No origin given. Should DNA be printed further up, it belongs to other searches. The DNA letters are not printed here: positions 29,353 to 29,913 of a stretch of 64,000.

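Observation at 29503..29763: Unrecognised family of small N-terminally anchored membrane proteins built from 33-bp (11-residue) repeats, present as two paralogs next to TA loci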

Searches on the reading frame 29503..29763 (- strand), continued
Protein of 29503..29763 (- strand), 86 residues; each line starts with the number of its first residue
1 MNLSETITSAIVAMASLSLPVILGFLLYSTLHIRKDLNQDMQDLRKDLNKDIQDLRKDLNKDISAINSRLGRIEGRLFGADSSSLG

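Call 29: find_encoding_contigs(protein=P0058, flank=6000, max_places=3)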
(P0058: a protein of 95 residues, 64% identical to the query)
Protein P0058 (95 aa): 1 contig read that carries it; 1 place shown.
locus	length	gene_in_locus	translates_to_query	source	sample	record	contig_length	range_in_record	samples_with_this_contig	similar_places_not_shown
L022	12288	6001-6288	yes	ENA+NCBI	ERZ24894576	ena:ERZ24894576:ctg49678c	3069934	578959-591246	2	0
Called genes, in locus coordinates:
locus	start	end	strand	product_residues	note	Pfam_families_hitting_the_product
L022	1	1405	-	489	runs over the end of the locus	PF02878:PGM_PMM_I, PF02879:PGM_PMM_II, PF02880:PGM_PMM_III, PF00408:PGM_PMM_IV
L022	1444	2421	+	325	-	PF02628:COX15-CtaA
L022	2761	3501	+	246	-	PF01040:UbiA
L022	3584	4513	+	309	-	PF00005:ABC_tran, PF13304:AAA_21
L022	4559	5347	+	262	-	PF01061:ABC2_membrane, PF12679:ABC2_membrane_2 (weak), PF12698:ABC2_membrane_3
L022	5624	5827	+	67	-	-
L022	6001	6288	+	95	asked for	PF28337:NNF2_middle (faint)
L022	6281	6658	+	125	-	PF04513:Baculo_PEP_C (weak), PF01442:Apolipoprotein (weak)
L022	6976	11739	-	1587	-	PF13156:Mrr_cat_2, PF00270:DEAD (weak), PF04851:ResIII, PF00271:Helicase_C (weak), PF22240:ISP_coupler, PF02384:N6_Mtase (weak), PF07669:Eco57I (weak), PF18135:Type_ISP_C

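Call 30: find_encoding_contigs(protein=P0044, flank=6000, max_places=3)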
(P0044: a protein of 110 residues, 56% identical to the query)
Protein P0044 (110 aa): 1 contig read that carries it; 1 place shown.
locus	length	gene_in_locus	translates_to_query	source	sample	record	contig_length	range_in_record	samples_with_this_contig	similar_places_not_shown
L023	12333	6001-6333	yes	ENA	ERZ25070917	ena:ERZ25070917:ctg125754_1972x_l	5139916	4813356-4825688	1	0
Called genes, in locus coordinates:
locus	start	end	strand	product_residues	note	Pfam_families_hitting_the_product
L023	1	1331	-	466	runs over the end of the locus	PF02878:PGM_PMM_I, PF02879:PGM_PMM_II, PF02880:PGM_PMM_III, PF00408:PGM_PMM_IV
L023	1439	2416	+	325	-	PF02628:COX15-CtaA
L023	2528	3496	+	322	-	PF01040:UbiA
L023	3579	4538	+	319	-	PF00005:ABC_tran, PF13304:AAA_21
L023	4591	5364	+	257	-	PF01061:ABC2_membrane, PF12679:ABC2_membrane_2 (weak), PF12698:ABC2_membrane_3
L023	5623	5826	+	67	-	-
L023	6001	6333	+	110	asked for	PF28217:FAM81B (weak), PF01442:Apolipoprotein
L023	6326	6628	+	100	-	-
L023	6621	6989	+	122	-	-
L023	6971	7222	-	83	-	-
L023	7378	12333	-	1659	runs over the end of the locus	PF13156:Mrr_cat_2, PF00270:DEAD (weak), PF04851:ResIII, PF00271:Helicase_C (weak), PF22240:ISP_coupler, PF02384:N6_Mtase (weak), PF18135:Type_ISP_C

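Call 50: search_protein_families(library=pfam, proteins=[L020:2704-6900:-, L020:7262-8095:-, L020:8271-9845:-, L020:10244-11587:-, L011:4252-5175:-, L011:5181-6359:-, L011:7750-8154:+, L011:8471-9721:+, L011:9958-13116:+, L011:8191-8730:+], max_evalue=0.001)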
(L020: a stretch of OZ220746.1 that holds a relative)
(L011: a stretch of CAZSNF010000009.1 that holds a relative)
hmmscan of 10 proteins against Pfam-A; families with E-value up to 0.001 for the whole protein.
L020:2704-6900:- (1398 aa): 2 families
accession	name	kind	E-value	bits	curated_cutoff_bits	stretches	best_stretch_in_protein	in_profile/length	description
PF18962.6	Por_Secre_tail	-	1.8e-07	31.8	27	1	1320-1394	2-73/75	Secretion system C-terminal sorting domain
PF06452.16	CBM9_1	-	5.6e-06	26.8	23.4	0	500-555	21-70/185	Carbohydrate family 9 binding domain-like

L020:7262-8095:- (277 aa): 12 families
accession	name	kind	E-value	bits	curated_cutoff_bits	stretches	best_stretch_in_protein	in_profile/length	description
PF13847.12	Methyltransf_31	-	2.9e-24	85.9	27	1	44-159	3-114/145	Methyltransferase domain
PF13649.12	Methyltransf_25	-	7.6e-19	68.6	27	1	48-143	1-97/97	Methyltransferase domain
PF08241.18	Methyltransf_11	-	5.1e-17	62.7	21.2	1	49-147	1-95/95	Methyltransferase domain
PF01209.24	Ubie_methyltran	-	4.8e-16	59.3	20.1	1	41-150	44-154/233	ubiE/COQ5 methyltransferase family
PF08242.18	Methyltransf_12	-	4.1e-14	53.5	30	1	49-145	1-98/98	Methyltransferase domain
PF01135.25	PCMT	-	2.1e-11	44.5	20.3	1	31-106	63-135/210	Protein-L-isoaspartate(D-aspartate) O-methyltransferase (PCMT)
PF13489.12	Methyltransf_23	-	1.2e-10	41.8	27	1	34-167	14-127/164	Methyltransferase domain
PF05175.20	MTS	-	7.1e-06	26.2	23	1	46-115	33-101/170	Methyltransferase small domain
PF05401.17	NodS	-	4e-05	24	24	1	47-150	46-147/201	Nodulation protein S (NodS)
PF01728.25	FtsJ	-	7.6e-05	23.2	24.1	1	41-129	17-100/181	FtsJ-like methyltransferase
PF08704.16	GCD14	-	0.00024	21.3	26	1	41-105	37-99/247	tRNA methyltransferase complex GCD14 subunit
PF13679.12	Methyltransf_32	-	0.00037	20.9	27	1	46-106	27-91/143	Methyltransferase domain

L020:8271-9845:- (524 aa): 0 families

L020:10244-11587:- (447 aa): 0 families

L011:4252-5175:- (307 aa): 0 families

L011:5181-6359:- (392 aa): 1 family
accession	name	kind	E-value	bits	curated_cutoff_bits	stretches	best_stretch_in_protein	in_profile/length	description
PF01555.25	N6_N4_Mtase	-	1.1e-13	52.1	26.7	1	102-379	20-219/221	DNA methylase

L011:7750-8154:+ (134 aa): 0 families

L011:8471-9721:+ (416 aa): 1 family
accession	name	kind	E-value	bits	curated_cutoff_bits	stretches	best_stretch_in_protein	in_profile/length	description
PF04055.27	Radical_SAM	-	2e-22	80.6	29.5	1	129-307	2-165/166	Radical SAM superfamily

L011:9958-13116:+ (1052 aa): 4 families
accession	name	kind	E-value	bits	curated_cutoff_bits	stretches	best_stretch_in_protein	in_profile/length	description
PF13620.12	CarboxypepD_reg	-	6.9e-21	74.8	32.3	1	58-135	2-82/82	Carboxypeptidase regulatory-like domain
PF13715.12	CarbopepD_reg_2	-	1.4e-19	70.4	32.2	1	58-146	1-88/88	CarboxypepD_reg-like domain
PF07715.20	Plug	-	3e-12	47.4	23.9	1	155-251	3-107/107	TonB-dependent Receptor Plug Domain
PF00593.30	TonB_dep_Rec_b-barrel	-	2.4e-08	34.7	27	1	429-985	9-427/436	TonB dependent receptor-like, beta-barrel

L011:8191-8730:+ (179 aa): 0 families

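Call 51: predict_structure(alignment_id=A1)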
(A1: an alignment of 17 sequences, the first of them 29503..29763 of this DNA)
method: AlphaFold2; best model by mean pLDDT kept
length: 86 residues; sequences in the alignment: 17
mean_pLDDT: 84.8   pTM: 0.42
mean pLDDT of the five models: 84.8, 81.6, 81.0, 80.1, 79.9
residues with pLDDT >= 90: 33; 70-90: 44; 50-70: 6; < 50: 3
segments of 3 or more residues with pLDDT < 50: 84-86
pLDDT, mean of each block of 10 residues (from residue 1): 81 83 89 89 95 95 91 76 50
secondary structure, 60 per line:
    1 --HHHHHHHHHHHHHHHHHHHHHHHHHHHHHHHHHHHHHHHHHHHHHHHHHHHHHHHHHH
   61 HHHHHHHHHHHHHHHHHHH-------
elements in order: H3-79
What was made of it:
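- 29503..29763 (-): Gene A, 86 aa: single-pass membrane-anchored hendecad stalk protein. AlphaFold2 models a single helix over residues 3-79, pLDDT 84.8 (call 51).
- On Parallel trimeric coiled coil with R-hxxhE motif: Only monomer AlphaFold2 was available (call 51).
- AlphaFold2 gives one helix over residues 3-79, pLDDT 84.8 (call 51).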

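Call 58: find_encoding_contigs(protein=P0029, flank=5000, max_places=3)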
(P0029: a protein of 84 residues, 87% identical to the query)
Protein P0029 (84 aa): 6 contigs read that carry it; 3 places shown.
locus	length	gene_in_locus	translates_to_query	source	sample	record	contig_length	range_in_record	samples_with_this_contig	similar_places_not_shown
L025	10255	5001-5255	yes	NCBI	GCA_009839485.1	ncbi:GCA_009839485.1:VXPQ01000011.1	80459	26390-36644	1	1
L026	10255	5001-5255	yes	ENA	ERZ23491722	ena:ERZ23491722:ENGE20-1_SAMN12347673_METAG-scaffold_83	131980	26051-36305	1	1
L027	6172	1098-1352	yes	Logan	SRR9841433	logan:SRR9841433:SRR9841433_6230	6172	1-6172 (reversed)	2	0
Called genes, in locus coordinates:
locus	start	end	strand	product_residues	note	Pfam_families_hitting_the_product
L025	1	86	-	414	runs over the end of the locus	PF04773:FecR, PF16344:FecR_C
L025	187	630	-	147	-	PF04542:Sigma70_r2 (weak), PF08281:Sigma70_r4_2, PF04545:Sigma70_r4, PF00196:GerE (weak)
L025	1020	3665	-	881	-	PF18962:Por_Secre_tail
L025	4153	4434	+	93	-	-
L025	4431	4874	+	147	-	PF01850:PIN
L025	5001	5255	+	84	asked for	-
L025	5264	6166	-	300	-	PF01261:AP_endonuc_2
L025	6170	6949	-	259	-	PF00106:adh_short, PF08659:KR (weak), PF13561:adh_short_C2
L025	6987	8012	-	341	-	PF08240:ADH_N, PF16912:Glu_dehyd_C, PF00107:ADH_zinc_N, PF13602:ADH_zinc_N_2 (weak)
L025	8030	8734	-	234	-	PF00215:OMPdecase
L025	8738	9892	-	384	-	PF00365:PFK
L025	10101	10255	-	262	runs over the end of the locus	PF22435:MRM3-like_sub_bind, PF08032:SpoU_sub_bind (weak), PF00588:SpoU_methylase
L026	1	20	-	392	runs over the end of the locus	PF04773:FecR, PF16344:FecR_C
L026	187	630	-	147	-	PF04542:Sigma70_r2 (weak), PF08281:Sigma70_r4_2, PF04545:Sigma70_r4, PF00196:GerE (weak)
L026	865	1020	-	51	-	-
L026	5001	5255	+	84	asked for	-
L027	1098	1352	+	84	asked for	-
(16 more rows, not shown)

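Call 59: find_encoding_contigs(protein=P0011, flank=5000, max_places=2)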
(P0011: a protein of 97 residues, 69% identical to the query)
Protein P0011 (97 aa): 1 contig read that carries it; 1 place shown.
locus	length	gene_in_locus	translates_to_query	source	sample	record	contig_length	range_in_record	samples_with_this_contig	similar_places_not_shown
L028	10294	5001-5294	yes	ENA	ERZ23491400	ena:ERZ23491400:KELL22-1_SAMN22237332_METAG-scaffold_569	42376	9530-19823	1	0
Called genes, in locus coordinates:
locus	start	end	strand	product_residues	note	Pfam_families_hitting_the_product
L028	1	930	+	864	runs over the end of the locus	PF13476:AAA_23, PF13514:AAA_27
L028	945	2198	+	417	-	PF00149:Metallophos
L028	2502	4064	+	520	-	-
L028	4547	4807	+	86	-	-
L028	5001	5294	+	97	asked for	PF01442:Apolipoprotein (weak)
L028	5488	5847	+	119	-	PF01442:Apolipoprotein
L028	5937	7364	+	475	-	-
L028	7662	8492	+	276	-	PF13620:CarboxypepD_reg, PF13715:CarbopepD_reg_2, PF07715:Plug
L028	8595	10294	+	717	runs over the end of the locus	PF00593:TonB_dep_Rec_b-barrel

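Call 60: find_encoding_contigs(protein=P0056, flank=5000, max_places=2)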
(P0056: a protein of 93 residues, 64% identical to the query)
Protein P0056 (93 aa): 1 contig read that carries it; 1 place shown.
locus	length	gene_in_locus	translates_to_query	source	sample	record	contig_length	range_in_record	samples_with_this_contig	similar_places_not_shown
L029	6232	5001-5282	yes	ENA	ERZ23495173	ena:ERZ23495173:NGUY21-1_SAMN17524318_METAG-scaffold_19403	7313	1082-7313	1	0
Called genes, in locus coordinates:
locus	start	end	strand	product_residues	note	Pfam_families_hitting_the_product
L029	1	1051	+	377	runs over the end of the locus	PF00722:Glyco_hydro_16, PF26113:GH16_XgeA, PF03935:SKN1_KRE6_Sbg1 (weak), PF18962:Por_Secre_tail (faint)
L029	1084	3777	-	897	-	PF17803:Cadherin_4 (faint), PF05345:He_PIG (faint), PF17963:Big_9 (faint), PF02368:Big_2 (faint)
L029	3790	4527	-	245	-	PF25182:NonGDSL (weak), PF00657:Lipase_GDSL, PF04311:DUF459, PF13472:Lipase_GDSL_2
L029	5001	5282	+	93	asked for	-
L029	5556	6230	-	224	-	?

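Call 61: list_cluster_members(proteins=[P0161, P0185, P0189, P0217, P0226, P0176, P0140, P0162, P0089, P0145])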
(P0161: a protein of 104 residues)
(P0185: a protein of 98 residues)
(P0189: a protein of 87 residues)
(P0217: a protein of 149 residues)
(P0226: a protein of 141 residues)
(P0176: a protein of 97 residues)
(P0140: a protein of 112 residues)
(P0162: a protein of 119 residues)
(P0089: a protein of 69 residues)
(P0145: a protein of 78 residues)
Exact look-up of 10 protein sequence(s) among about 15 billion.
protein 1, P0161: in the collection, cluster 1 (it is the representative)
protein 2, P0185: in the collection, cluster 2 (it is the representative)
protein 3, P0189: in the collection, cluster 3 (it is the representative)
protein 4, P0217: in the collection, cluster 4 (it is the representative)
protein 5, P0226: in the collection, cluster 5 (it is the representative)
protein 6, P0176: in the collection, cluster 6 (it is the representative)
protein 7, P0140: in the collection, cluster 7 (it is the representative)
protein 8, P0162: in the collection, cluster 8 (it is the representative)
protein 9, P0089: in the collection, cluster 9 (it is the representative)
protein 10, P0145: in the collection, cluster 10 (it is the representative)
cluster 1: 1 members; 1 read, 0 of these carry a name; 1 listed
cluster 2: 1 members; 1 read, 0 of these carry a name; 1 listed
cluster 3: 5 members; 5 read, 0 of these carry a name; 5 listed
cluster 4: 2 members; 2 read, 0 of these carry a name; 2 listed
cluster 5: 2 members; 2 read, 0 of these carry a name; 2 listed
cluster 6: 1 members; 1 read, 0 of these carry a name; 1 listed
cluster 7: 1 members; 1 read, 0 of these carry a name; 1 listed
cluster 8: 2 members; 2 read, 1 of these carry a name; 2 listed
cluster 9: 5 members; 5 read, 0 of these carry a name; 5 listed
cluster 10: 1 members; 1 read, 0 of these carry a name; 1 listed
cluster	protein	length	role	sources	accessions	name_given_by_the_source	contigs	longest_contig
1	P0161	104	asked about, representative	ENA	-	-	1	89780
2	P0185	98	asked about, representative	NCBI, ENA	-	-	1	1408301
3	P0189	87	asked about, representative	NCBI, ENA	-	-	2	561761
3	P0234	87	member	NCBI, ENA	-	-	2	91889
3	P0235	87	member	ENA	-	-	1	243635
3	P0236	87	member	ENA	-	-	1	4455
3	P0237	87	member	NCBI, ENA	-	-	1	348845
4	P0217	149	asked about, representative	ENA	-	-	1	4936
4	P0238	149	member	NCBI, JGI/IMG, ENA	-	-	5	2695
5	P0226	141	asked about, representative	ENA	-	-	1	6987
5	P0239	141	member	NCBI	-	-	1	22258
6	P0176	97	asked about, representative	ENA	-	-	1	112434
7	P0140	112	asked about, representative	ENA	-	-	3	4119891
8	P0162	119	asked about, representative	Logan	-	-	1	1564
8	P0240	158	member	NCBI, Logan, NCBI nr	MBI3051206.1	hypothetical protein HYY74_02005 [Candidatus Woesearchaeota archaeon] | hypothetical protein [Candidatus Woesearchaeota archaeon]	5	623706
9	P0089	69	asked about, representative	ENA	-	-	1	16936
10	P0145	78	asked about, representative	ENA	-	-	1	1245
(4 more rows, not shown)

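Call 62: search_solved_structures(query=A1, max_evalue=1)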
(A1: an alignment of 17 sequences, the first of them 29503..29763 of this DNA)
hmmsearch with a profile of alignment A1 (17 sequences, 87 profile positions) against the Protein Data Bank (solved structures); distinct sequences matched with E-value up to 1: 43.
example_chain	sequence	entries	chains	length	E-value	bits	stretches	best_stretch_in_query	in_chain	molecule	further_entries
6gaj_A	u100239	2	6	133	0.001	22.8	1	31-82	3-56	Outer capsid protein sigma-1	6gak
6gao_A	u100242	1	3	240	0.0015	22.3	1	31-82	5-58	Outer capsid protein sigma-1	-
1ya9_A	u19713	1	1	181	0.0042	20.8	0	28-71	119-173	Apolipoprotein E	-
9cuy_c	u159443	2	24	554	0.0076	20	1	29-78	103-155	Short tail fiber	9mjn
1nfn_A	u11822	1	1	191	0.0077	20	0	28-72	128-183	APOLIPOPROTEIN E3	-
1nfo_A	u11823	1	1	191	0.0093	19.8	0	36-71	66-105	APOLIPOPROTEIN E2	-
7fcs_A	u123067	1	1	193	0.011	19.5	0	28-72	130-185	Apolipoprotein E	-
7fcr_A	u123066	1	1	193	0.013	19.3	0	28-71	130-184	Apolipoprotein E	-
1h7i_A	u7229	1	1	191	0.014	19.2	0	28-72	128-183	APOLIPOPROTEIN E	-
1b68_A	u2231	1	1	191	0.014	19.2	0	28-72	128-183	APOLIPOPROTEIN E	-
1ea8_A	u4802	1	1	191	0.016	19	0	28-72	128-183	APOLIPOPROTEIN E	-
2kc3_A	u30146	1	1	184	0.017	19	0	28-71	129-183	Apolipoprotein E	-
9sa3_A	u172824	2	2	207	0.018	18.8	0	28-73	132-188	Apolipoprotein E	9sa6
6h9l_A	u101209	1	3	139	0.022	18.6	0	31-63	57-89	Uncharacterized protein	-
3s84_A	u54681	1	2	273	0.054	17.3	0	31-67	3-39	Apolipoprotein A-IV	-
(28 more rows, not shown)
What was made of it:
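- ApoE and ApoA-I chains dominate the weak PDB matches (call 62).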
